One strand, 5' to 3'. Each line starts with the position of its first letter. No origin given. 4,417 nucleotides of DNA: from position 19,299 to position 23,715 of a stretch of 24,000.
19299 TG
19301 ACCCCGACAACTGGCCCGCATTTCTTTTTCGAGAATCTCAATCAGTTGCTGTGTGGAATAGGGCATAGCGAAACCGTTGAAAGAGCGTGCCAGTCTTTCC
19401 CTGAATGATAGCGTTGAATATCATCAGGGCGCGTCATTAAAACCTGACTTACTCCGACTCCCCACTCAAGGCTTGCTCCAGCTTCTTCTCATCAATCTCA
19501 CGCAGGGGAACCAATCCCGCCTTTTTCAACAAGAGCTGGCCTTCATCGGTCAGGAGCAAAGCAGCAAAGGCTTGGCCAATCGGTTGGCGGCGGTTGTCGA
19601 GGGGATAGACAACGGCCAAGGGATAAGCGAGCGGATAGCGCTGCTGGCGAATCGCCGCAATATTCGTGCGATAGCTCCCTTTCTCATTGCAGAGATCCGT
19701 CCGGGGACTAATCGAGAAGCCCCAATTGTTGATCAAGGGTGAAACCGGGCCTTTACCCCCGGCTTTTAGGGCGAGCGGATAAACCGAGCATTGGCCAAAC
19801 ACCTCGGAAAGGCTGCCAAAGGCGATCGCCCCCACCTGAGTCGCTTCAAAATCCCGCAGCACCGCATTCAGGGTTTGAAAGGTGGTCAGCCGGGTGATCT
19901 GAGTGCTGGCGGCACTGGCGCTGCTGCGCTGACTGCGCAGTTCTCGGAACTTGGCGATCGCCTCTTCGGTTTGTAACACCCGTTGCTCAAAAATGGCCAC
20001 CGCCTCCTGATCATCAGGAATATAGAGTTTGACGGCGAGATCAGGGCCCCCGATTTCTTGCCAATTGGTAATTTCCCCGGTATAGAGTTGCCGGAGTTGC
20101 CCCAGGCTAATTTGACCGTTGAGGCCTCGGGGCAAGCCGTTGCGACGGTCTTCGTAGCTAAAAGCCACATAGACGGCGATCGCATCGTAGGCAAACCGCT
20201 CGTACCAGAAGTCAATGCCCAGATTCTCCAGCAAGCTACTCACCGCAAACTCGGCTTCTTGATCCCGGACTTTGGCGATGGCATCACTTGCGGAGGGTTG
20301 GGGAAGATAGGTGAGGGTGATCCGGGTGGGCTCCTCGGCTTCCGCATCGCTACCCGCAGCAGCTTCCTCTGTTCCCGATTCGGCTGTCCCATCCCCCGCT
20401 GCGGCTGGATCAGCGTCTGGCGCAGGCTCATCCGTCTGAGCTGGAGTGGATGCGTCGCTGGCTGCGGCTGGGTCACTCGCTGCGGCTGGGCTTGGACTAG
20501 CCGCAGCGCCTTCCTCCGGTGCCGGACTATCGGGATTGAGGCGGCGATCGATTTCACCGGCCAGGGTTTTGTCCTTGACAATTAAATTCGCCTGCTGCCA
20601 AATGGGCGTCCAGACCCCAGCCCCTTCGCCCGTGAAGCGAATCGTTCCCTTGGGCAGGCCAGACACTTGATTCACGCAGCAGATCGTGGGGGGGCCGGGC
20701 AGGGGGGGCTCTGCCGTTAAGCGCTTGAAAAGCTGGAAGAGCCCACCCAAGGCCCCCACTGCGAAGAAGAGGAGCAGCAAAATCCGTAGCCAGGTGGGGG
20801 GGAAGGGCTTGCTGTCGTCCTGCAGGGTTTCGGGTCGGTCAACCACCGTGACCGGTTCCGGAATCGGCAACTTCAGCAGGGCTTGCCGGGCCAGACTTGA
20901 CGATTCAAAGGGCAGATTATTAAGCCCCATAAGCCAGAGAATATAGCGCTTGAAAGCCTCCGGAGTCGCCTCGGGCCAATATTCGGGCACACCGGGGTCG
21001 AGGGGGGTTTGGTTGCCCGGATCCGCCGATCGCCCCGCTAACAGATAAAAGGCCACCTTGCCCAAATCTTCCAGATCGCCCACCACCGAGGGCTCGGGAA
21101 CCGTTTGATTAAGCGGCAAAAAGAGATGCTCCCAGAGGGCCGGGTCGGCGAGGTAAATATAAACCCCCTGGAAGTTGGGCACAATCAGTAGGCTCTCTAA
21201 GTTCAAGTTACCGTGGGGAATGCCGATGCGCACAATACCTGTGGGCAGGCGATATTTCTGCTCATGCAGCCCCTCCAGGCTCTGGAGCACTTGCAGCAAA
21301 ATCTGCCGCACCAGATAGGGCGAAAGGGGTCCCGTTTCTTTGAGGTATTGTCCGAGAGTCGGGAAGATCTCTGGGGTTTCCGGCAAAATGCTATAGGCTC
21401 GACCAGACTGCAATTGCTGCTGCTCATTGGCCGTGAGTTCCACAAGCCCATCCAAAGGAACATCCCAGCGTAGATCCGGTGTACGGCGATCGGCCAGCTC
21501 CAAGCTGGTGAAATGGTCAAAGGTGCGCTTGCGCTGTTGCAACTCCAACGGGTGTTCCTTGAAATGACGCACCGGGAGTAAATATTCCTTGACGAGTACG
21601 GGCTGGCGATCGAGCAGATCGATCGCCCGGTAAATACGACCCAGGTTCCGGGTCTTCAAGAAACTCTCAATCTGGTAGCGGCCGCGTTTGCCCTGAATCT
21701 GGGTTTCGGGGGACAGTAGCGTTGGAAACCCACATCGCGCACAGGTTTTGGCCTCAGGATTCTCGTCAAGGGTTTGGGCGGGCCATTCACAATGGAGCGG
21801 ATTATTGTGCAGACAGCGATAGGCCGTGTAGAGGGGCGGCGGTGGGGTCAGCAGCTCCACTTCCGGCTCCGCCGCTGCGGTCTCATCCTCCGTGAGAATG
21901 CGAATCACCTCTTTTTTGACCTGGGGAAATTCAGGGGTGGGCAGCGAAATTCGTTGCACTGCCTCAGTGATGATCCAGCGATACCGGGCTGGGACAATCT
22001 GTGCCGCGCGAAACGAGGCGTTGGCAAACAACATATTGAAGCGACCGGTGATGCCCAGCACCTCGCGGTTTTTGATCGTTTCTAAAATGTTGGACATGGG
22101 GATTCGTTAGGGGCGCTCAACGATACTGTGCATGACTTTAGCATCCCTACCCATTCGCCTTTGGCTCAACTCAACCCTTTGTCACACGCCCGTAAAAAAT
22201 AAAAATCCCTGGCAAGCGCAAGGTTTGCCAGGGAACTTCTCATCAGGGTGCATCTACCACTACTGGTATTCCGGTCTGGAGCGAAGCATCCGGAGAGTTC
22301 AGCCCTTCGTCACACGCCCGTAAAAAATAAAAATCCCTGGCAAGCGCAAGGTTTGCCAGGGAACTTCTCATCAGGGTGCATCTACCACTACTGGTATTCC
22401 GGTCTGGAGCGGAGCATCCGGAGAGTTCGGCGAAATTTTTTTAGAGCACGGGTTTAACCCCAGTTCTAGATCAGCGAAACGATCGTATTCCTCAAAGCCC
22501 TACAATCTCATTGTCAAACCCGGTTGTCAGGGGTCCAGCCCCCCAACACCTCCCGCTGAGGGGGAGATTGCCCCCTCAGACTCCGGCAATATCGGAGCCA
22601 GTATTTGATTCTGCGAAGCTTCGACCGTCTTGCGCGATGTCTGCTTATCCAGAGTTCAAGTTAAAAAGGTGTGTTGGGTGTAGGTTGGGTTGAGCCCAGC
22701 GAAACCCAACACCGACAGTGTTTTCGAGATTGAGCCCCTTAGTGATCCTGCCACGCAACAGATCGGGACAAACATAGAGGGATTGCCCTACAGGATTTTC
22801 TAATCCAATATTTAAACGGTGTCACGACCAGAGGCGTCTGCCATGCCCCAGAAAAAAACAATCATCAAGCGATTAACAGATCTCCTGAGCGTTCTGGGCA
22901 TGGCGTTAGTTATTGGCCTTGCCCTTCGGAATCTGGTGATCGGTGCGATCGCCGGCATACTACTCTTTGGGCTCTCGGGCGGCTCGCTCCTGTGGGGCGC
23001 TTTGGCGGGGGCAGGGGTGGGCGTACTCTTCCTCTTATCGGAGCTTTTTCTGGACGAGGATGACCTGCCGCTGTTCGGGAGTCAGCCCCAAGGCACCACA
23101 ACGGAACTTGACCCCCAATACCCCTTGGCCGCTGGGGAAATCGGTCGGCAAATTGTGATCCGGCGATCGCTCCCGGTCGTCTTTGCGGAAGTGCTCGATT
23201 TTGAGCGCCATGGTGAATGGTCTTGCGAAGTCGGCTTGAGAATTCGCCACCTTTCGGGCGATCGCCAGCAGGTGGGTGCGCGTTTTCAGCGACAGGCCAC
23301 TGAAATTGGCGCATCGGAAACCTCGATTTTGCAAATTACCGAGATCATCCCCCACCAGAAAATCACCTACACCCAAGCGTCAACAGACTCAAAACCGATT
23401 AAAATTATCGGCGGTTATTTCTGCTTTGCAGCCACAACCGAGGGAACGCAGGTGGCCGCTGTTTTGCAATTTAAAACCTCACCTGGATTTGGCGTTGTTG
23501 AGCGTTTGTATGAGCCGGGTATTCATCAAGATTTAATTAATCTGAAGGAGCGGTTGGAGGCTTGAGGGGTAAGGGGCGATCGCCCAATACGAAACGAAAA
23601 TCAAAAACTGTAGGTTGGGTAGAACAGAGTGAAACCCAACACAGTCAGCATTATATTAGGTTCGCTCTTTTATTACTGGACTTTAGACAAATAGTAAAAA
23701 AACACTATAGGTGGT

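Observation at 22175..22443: Two tandem, near-identical 128-bp modules (structured RNA plus strong intrinsic terminator) in the leader of the 882-aa kinase-like/PBP gene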

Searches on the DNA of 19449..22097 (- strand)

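Call 37: search_rna_families(sources=[L123, L124, L125, L067, L060, L011, L005, L107], threshold=gathering)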
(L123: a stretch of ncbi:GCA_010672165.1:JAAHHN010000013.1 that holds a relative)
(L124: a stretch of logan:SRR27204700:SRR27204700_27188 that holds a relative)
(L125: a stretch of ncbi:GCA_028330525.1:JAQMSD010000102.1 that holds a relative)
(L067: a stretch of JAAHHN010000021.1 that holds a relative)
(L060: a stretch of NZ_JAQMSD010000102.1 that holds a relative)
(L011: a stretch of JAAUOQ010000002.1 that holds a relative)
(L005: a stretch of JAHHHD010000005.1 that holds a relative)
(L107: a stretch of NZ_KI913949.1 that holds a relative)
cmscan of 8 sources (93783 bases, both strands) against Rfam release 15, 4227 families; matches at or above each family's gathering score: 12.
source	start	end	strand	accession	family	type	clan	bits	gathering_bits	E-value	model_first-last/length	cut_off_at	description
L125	1328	1399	-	RF00005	tRNA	Gene; tRNA;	CL00001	71.5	29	1.8e-13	1-71/71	no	tRNA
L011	4396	4492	+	RF00169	Bacteria_small_SRP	Gene;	CL00003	60.2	40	1.4e-10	1-97/97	no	Bacterial small signal recognition particle RNA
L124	4232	4293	+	RF02399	NsiR1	Gene; sRNA;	-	59.5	39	4.8e-09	1-60/60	no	Nitrogen stress-induced RNA 1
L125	1461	1542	-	RF00005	tRNA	Gene; tRNA;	CL00001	54.5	29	8.6e-09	1-71/71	no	tRNA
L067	4721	4776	-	RF02399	NsiR1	Gene; sRNA;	-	52.8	39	2.2e-07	1-60/60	no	Nitrogen stress-induced RNA 1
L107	5548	5598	+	RF02399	NsiR1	Gene; sRNA;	-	52.8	39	2.2e-07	1-60/60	no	Nitrogen stress-induced RNA 1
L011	5616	5667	+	RF02399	NsiR1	Gene; sRNA;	-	52.4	39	2.7e-07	1-60/60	no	Nitrogen stress-induced RNA 1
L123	9845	9909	+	RF02399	NsiR1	Gene; sRNA;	-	52.3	39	2.9e-07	1-60/60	no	Nitrogen stress-induced RNA 1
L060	7249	7308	+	RF02399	NsiR1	Gene; sRNA;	-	51.5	39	4.6e-07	1-60/60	no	Nitrogen stress-induced RNA 1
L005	6320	6369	+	RF02399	NsiR1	Gene; sRNA;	-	49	39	1.9e-06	1-60/60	no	Nitrogen stress-induced RNA 1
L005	6189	6238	+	RF02399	NsiR1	Gene; sRNA;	-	47.6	39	4.3e-06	1-60/60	no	Nitrogen stress-induced RNA 1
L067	4601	4657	-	RF02399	NsiR1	Gene; sRNA;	-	47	39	5.8e-06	1-60/60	no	Nitrogen stress-induced RNA 1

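Call 56: search_rna_families(sources=[L126, L127, L129, L130], threshold=gathering)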
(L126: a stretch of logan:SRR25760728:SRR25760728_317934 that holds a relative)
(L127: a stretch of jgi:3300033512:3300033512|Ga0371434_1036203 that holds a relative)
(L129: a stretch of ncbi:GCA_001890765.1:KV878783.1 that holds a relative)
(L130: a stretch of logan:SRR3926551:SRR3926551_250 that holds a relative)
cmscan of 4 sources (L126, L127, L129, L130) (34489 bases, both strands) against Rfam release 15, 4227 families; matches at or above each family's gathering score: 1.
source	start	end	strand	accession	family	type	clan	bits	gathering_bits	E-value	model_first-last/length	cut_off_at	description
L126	9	71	+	RF02399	NsiR1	Gene; sRNA;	-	49.9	39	4.2e-07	1-60/60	no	Nitrogen stress-induced RNA 1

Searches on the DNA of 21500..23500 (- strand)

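Call 4: search_rna_families(source=window, start=21500, end=23500, threshold=evalue, max_evalue=1, show_alignments=3)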
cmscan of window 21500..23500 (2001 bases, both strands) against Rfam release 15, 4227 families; matches with E-value up to 1: 4.
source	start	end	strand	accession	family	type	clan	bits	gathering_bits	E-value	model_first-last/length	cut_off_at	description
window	22198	22259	-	RF02399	NsiR1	Gene; sRNA;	-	54.9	39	1.4e-09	1-60/60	no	Nitrogen stress-induced RNA 1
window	22326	22387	-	RF02399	NsiR1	Gene; sRNA;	-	54.9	39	1.4e-09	1-60/60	no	Nitrogen stress-induced RNA 1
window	22193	22245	-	RF00642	mir-23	Gene; miRNA;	-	19.3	52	0.83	1-73/73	no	mir-23 microRNA precursor family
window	22321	22373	-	RF00642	mir-23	Gene; miRNA;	-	19.3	52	0.83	1-73/73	no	mir-23 microRNA precursor family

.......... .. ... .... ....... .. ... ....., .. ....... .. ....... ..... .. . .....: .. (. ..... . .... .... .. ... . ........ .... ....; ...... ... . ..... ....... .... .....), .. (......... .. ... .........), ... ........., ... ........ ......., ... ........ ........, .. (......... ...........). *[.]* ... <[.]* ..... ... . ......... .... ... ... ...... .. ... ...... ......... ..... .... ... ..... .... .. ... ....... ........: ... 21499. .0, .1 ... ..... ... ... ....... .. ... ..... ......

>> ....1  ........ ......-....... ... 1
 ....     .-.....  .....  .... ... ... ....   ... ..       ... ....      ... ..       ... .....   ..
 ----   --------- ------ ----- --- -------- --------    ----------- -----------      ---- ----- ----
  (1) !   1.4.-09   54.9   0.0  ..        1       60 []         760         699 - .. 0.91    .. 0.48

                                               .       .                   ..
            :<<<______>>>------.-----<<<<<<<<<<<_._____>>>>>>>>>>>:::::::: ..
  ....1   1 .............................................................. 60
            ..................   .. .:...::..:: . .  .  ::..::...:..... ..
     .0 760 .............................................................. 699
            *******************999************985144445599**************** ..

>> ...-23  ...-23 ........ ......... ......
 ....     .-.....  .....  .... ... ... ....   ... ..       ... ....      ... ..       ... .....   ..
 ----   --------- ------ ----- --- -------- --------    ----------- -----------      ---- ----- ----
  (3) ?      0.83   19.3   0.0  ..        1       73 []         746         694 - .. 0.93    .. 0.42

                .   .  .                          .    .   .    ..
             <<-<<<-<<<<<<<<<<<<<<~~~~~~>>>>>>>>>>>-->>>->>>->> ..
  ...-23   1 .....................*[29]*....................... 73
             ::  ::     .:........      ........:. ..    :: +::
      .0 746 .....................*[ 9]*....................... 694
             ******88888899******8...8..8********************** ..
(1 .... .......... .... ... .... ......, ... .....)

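Call 48: build_rna_model(alignment_id=A2)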
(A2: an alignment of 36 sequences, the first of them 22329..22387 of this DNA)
Model R1 built from alignment A2 (36 sequences, 70 columns); structure: RNAalifold consensus.
model positions 55; base pairs 6; branch points 1; effective number of sequences 15.92; information 1.011 bits per position. Calibrated on 0.2 Mb of random sequence (short: E-values are rough).
structure used (alignment columns):
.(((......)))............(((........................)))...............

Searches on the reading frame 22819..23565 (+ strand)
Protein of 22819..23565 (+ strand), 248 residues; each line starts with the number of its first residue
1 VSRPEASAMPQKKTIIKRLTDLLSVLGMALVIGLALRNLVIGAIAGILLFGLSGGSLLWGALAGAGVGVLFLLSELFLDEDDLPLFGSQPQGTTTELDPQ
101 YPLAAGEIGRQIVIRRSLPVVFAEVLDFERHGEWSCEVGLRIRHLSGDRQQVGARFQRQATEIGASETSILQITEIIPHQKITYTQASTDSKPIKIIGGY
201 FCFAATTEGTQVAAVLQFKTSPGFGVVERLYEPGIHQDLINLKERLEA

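Call 7: search_protein_families(library=pfam, proteins=[window:22819-23565:+])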
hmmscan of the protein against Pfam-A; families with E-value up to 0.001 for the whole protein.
window:22819-23565:+ (248 aa): 1 family
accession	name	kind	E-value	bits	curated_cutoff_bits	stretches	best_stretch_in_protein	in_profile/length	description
PF10604.15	Polyketide_cyc2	-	3.4e-05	24.6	27.4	1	110-247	6-142/142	Polyketide cyclase / dehydrase and lipid transport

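Call 10: search_protein_families(library=ncbifam, proteins=[window:22819-23565:+], max_evalue=0.01)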
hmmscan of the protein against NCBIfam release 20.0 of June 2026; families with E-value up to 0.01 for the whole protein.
window:22819-23565:+ (248 aa): 0 families
